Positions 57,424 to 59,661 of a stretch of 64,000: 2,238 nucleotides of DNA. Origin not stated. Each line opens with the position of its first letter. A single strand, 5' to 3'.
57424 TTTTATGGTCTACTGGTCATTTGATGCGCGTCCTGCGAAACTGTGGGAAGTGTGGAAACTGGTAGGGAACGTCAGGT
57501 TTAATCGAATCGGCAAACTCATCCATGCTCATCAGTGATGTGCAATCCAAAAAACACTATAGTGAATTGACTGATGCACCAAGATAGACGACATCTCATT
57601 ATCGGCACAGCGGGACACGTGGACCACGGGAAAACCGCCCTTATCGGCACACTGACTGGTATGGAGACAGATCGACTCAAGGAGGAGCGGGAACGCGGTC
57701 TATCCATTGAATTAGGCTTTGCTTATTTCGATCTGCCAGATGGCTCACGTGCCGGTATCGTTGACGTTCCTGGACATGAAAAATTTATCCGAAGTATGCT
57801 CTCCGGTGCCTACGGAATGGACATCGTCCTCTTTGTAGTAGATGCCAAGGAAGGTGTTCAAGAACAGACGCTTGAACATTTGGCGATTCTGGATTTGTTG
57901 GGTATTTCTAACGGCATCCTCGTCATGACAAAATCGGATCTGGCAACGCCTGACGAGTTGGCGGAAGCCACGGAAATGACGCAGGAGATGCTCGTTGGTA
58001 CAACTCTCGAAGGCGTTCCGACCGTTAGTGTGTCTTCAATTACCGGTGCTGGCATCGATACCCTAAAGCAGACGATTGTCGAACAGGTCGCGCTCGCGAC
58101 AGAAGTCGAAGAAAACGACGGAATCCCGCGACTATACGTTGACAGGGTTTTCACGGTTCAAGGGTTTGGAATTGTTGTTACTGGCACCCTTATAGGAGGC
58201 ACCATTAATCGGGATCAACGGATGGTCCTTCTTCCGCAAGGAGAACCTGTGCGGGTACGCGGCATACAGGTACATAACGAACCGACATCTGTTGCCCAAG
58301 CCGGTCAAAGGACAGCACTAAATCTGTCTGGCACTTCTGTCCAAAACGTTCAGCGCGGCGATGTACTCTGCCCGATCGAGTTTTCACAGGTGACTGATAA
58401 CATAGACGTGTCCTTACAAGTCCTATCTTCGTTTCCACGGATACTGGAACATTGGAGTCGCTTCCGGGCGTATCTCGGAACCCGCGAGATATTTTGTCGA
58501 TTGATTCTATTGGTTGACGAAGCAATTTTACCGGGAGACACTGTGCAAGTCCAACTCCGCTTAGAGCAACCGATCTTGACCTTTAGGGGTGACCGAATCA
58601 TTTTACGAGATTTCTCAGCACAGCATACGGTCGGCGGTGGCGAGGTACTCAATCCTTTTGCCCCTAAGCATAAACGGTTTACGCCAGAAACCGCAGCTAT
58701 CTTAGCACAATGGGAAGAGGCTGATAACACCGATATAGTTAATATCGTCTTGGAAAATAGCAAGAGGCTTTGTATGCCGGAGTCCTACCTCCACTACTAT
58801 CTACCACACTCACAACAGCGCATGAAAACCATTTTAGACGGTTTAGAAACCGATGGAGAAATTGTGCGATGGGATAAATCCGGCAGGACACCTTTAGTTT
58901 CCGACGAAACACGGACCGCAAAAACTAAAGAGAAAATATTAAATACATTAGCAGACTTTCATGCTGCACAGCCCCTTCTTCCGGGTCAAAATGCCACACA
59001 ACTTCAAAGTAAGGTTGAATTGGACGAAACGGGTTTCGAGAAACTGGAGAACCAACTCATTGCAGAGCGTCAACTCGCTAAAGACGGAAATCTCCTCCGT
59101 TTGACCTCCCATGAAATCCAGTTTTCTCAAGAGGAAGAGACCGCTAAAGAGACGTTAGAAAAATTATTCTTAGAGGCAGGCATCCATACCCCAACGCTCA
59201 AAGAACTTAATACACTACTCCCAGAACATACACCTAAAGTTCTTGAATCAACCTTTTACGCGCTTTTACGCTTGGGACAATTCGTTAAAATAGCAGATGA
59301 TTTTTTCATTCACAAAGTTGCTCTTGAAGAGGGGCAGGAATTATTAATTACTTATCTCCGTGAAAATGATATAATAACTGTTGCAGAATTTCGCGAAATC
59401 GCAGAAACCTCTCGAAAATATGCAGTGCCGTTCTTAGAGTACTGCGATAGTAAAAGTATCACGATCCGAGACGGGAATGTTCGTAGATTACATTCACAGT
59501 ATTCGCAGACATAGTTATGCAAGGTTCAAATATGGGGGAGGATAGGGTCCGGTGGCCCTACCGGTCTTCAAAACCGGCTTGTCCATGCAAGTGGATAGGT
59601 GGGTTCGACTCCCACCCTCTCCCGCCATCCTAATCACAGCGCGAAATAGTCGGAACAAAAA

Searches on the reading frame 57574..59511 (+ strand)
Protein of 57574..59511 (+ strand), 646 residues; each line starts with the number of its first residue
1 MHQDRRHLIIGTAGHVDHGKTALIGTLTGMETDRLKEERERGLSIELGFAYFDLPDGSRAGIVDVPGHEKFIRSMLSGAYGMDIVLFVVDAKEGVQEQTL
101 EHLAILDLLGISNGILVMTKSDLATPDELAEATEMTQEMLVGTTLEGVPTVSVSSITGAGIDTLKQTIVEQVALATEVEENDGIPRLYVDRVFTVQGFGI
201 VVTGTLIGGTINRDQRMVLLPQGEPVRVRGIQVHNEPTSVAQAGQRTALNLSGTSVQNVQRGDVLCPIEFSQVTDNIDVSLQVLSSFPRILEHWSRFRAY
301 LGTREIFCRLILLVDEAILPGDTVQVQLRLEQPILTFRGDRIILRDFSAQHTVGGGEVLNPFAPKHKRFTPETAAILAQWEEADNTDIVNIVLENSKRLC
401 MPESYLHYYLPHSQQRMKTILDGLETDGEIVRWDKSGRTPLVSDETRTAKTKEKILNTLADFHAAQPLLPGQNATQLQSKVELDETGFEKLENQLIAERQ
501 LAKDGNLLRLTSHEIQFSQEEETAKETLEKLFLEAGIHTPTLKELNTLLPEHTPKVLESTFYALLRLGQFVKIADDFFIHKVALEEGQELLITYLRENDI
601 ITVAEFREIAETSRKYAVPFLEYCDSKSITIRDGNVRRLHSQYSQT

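Call 40: search_protein_families(library=pfam, proteins=[window:57574-59511:+], max_evalue=0.00001)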
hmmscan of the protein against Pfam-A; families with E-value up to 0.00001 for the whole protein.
window:57574-59511:+ (646 aa): 5 families
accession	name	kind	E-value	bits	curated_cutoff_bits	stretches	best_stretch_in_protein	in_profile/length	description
PF00009.33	GTP_EFTU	-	6.2e-34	117.7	26.5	1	6-171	2-185/188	Elongation factor Tu GTP binding domain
PF09107.17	SelB-wing_3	-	8.3e-18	64.1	23.2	1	594-639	2-47/47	Elongation factor SelB, winged helix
PF25461.1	Beta-barrel_SelB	-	2.6e-16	60.1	27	1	285-365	8-80/80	Selenocysteine-specific elongation factor, beta-barrel domain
PF03144.31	GTP_EFTU_D2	-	3.6e-10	40.6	30.3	1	199-266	1-73/73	Elongation factor Tu domain 2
PF09106.17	SelB-wing_2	-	2.3e-07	31.2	22.3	1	457-510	2-57/57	Elongation factor SelB, winged helix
